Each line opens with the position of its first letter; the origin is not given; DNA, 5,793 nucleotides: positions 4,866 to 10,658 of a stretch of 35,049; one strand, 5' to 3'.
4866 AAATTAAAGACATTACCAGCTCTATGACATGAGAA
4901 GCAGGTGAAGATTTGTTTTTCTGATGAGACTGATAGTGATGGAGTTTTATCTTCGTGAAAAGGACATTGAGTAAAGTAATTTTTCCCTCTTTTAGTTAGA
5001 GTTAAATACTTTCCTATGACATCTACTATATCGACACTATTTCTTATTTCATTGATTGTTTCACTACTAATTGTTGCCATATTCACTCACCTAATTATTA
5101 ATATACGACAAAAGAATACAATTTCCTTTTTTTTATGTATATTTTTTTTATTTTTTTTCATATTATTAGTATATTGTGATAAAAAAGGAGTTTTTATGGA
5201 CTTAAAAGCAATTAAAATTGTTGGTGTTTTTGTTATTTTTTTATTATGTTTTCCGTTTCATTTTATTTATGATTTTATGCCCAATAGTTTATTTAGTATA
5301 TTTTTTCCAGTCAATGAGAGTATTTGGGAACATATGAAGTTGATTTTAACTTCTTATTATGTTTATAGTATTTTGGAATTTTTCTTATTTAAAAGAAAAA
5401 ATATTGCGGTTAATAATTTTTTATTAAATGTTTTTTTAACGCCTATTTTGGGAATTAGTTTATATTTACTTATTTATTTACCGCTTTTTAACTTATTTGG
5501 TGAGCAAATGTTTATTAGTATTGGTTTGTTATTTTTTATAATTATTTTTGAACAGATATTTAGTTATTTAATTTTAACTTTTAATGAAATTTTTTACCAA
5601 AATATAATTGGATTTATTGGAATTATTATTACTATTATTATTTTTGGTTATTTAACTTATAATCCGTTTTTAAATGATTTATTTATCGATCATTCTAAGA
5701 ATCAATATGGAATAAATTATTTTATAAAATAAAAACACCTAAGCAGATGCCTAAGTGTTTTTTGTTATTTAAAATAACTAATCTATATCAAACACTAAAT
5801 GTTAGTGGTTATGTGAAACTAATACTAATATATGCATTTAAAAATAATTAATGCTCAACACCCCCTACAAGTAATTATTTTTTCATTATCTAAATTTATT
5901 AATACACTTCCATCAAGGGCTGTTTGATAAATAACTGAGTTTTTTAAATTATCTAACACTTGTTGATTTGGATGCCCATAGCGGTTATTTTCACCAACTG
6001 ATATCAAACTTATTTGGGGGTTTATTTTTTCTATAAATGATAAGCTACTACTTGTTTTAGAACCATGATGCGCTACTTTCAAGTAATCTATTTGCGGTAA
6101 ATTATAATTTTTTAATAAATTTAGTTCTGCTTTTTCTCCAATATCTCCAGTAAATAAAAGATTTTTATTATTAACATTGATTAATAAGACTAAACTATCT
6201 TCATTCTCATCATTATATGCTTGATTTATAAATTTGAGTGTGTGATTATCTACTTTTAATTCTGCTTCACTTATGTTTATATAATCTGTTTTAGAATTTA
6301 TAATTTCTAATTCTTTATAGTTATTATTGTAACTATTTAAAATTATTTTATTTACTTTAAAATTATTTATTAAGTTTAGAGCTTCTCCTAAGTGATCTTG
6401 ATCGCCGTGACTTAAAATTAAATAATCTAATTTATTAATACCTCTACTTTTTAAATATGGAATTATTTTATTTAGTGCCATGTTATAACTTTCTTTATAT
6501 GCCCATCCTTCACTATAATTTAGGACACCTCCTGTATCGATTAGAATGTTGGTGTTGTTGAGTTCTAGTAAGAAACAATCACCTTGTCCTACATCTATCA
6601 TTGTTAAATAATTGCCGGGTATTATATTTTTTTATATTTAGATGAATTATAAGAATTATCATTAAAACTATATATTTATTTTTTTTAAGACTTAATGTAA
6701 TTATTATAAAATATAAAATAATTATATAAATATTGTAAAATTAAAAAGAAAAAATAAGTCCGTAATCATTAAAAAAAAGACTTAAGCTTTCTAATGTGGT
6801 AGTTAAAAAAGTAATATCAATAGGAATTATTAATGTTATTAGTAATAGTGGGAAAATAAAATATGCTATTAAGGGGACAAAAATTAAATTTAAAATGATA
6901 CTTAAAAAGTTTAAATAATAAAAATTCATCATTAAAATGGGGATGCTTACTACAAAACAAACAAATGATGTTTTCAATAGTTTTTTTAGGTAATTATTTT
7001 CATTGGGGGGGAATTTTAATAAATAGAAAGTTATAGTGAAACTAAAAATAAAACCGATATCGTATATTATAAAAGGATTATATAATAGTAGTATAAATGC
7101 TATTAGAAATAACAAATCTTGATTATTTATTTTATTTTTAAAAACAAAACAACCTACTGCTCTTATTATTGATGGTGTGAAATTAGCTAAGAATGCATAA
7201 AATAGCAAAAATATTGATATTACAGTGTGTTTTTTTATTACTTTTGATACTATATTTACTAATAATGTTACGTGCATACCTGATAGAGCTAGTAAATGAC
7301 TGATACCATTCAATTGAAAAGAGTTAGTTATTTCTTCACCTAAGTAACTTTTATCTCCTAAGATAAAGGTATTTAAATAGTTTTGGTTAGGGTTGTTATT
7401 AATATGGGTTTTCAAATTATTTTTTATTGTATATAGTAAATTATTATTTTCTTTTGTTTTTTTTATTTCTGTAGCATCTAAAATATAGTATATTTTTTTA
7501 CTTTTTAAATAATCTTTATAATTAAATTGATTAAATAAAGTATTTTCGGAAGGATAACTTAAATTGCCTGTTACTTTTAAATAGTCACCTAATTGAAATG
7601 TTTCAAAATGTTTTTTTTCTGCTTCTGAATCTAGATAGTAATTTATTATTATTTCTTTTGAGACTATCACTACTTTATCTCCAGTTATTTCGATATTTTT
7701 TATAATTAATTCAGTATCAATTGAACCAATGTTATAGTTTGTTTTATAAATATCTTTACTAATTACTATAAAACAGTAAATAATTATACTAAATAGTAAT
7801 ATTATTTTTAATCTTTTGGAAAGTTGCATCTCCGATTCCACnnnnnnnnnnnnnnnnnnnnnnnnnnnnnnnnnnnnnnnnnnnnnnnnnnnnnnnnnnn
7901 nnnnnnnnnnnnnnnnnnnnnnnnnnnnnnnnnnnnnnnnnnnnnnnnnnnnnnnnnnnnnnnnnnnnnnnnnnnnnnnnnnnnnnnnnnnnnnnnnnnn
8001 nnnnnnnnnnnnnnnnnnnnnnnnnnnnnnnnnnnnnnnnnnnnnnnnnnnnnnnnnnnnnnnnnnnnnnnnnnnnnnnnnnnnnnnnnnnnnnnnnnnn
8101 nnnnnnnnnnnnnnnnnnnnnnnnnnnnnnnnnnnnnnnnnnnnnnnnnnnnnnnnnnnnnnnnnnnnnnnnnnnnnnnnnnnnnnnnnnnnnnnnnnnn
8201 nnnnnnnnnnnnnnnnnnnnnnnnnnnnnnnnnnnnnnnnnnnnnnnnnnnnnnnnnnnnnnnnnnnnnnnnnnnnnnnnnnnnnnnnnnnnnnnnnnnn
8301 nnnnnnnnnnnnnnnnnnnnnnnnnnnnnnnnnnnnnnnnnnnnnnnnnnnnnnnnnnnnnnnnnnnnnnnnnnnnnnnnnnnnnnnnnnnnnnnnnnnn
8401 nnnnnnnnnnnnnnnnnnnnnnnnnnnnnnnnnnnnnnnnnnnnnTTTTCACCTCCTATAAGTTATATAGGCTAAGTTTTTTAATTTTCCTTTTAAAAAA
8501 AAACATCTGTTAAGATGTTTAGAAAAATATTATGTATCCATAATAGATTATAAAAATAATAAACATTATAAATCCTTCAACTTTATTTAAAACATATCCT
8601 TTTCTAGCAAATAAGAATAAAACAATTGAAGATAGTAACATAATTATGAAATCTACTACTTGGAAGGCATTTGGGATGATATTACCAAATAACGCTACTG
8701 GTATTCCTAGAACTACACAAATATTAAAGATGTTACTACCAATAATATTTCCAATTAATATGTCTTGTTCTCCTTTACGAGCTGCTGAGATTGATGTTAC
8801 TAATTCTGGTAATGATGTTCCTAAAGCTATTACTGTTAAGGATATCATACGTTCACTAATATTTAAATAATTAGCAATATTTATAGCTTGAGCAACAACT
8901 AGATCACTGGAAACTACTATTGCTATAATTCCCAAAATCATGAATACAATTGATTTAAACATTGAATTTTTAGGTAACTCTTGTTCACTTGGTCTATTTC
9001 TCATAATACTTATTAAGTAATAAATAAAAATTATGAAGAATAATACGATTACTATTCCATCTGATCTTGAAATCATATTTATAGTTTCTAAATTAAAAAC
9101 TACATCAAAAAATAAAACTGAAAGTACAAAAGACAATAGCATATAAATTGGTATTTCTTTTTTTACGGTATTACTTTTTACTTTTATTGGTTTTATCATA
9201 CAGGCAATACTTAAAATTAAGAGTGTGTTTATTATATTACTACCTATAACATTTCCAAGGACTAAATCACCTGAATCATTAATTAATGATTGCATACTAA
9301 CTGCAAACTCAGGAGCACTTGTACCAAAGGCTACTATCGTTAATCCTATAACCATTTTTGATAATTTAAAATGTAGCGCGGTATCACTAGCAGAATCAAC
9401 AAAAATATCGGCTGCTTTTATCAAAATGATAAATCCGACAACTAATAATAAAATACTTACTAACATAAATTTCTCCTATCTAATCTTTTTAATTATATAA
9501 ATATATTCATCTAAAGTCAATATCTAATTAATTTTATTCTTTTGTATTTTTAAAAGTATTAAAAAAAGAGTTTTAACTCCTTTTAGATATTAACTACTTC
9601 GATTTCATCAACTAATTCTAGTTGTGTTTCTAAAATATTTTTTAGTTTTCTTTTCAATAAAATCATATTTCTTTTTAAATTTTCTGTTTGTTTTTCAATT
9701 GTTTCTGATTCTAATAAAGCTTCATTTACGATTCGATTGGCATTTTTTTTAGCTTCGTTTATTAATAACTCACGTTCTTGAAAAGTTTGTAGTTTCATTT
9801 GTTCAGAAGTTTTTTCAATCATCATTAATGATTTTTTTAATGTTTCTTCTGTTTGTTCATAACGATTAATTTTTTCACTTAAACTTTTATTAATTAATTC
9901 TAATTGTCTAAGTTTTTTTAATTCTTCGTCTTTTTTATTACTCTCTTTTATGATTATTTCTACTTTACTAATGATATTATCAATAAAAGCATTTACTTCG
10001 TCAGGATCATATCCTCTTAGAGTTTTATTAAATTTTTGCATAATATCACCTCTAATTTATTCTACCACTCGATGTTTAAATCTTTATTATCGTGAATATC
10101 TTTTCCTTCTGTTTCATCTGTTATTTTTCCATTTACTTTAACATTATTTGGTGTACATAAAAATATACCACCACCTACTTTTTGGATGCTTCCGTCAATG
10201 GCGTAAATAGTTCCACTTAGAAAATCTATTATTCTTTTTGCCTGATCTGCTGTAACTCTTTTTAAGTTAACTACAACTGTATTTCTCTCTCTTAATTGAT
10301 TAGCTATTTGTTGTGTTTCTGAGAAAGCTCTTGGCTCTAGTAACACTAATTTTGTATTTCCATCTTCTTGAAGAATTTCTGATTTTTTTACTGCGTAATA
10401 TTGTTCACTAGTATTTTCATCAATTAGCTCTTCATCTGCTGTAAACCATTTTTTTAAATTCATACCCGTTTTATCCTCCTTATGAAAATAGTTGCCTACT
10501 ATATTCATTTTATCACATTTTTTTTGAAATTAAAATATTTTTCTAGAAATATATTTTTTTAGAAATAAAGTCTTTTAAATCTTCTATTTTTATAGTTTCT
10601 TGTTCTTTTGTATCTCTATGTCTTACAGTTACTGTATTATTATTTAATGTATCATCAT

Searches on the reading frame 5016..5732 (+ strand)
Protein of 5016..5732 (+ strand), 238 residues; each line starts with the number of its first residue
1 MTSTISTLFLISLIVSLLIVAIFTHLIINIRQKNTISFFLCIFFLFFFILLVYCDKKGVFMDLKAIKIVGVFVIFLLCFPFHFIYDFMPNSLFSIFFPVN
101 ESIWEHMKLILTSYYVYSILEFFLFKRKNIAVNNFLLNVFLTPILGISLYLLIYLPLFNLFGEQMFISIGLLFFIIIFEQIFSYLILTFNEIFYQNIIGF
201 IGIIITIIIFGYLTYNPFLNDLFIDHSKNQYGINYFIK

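Call 6: search_protein_families(library=ncbifam, proteins=[window:5016-5732:+], max_evalue=0.00001)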
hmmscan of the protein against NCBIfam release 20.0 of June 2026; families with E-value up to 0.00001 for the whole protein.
window:5016-5732:+ (238 aa): 0 families

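Call 63: search_protein_families(library=pfam, proteins=[window:5016-5732:+], max_evalue=0.001)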
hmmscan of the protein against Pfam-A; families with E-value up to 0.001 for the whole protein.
window:5016-5732:+ (238 aa): 1 family
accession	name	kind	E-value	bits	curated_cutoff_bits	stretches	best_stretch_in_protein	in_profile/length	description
PF20122.4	DUF6512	-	2.6e-12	47.5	26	1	66-233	12-181/181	Family of unknown function (DUF6512)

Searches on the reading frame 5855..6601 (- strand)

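Call 6: search_protein_families(library=ncbifam, proteins=[window:5855-6601:-], max_evalue=0.00001)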
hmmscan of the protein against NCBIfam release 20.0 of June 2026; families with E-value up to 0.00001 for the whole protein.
window:5855-6601:- (248 aa): 6 families
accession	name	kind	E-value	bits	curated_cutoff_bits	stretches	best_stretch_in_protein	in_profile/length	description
TIGR00361.1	ComEC_Rec2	equivalog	1.3e-47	162.3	190.05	1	1-222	445-652/663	DNA internalization-related competence protein ComEC/Rec2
NF008580.0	PRK11539.1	equivalog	1.3e-28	99.8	969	1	1-240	507-731/758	ComEC family protein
NF049846.1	blaAHM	exception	3.3e-23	82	590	1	2-242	68-300/304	AHM family subclass B3-like metallo-beta-lactamase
NF041809.1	Avs1a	equivalog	7.9e-21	74.2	420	2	117-219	236-341/387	AVAST type 1 anti-phage system MBL fold metallo-hydrolase Avs1a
NF058524.1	6A-MBL_enzyme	equivalog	7.7e-08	31.8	220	0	3-74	3-73/346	anti-phage 6A-MBL system MBL-fold protein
NF001911.0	PRK00685.1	equivalog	8.7e-06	25.4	144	0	55-174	39-164/228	metal-dependent hydrolase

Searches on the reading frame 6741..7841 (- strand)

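Call 6: search_protein_families(library=ncbifam, proteins=[window:6741-7841:-], max_evalue=0.00001)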
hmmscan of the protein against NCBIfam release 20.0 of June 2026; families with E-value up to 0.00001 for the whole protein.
window:6741-7841:- (366 aa): 4 families
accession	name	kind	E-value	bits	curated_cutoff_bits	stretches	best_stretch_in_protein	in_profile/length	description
NF045979.1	ComEC_MAG0480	equivalog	1.7e-28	99.6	150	1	11-341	67-403/461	MAG0480 family ComEC-like protein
TIGR00361.1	ComEC_Rec2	equivalog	4.7e-27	94.4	190.05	1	78-340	55-349/663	DNA internalization-related competence protein ComEC/Rec2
TIGR00360.1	ComEC_N-term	subfamily_domain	2.8e-23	83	36.5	1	180-331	1-170/171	ComEC/Rec2-related protein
NF008580.0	PRK11539.1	equivalog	3.4e-07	29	969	1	131-342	178-421/758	ComEC family protein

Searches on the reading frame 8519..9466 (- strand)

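Call 7: search_protein_families(library=ncbifam, proteins=[window:8519-9466:-], max_evalue=0.00001)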
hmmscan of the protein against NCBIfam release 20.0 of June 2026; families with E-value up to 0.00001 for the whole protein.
window:8519-9466:- (315 aa): 5 families
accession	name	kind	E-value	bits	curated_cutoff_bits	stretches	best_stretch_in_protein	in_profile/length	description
TIGR00367.1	TIGR00367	hypoth_equivalog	4e-73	246.3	179.65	1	2-308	2-312/312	calcium/sodium antiporter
NF008005.0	PRK10734.1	equivalog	4.2e-67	226.6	432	1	1-310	1-314/325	calcium/sodium antiporter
TIGR00927.1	2A1904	subfamily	3.2e-18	64.9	710.1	1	171-308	1045-1191/1209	K+-dependent Na+/Ca+ exchanger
TIGR00845.1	caca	equivalog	6.1e-12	44.1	679.85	2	165-258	741-833/921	sodium/calcium exchanger 1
TIGR00846.1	caca2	superfamily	7.2e-12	44.8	317.45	1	130-309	174-368/372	calcium/proton exchanger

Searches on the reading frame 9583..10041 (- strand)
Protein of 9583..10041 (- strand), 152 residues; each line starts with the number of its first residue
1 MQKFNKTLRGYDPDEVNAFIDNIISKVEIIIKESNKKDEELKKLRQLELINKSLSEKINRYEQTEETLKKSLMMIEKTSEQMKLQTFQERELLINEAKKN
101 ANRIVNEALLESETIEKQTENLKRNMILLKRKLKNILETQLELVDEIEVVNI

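Call 7: search_protein_families(library=ncbifam, proteins=[window:9583-10041:-], max_evalue=0.00001)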
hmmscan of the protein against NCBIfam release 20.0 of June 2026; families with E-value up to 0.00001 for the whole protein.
window:9583-10041:- (152 aa): 2 families
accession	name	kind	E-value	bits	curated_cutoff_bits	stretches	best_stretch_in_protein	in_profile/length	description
TIGR03544.1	DivI1A_domain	domain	9.3e-08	31.6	22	1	3-24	10-31/34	DivIVA domain-containing protein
NF010725.0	PRK14127.1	equivalog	4.1e-07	30.4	91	1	2-65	16-80/111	cell division regulator GpsB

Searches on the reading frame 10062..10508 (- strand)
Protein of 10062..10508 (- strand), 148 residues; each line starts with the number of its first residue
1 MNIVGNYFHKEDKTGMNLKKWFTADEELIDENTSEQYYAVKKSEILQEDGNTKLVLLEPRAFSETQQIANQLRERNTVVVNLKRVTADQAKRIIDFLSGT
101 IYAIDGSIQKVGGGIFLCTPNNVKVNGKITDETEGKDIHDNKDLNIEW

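Call 7: search_protein_families(library=ncbifam, proteins=[window:10062-10508:-], max_evalue=0.00001)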
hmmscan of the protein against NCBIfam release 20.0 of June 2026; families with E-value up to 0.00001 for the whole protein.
window:10062-10508:- (148 aa): 0 families

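Call 63: search_protein_families(library=pfam, proteins=[window:10062-10508:-], max_evalue=0.001)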
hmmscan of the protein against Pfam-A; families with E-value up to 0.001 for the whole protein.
window:10062-10508:- (148 aa): 1 family
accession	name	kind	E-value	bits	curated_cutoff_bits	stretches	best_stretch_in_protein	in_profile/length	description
PF04472.17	SepF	-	1.4e-29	102.6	27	1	55-125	2-72/72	Cell division protein SepF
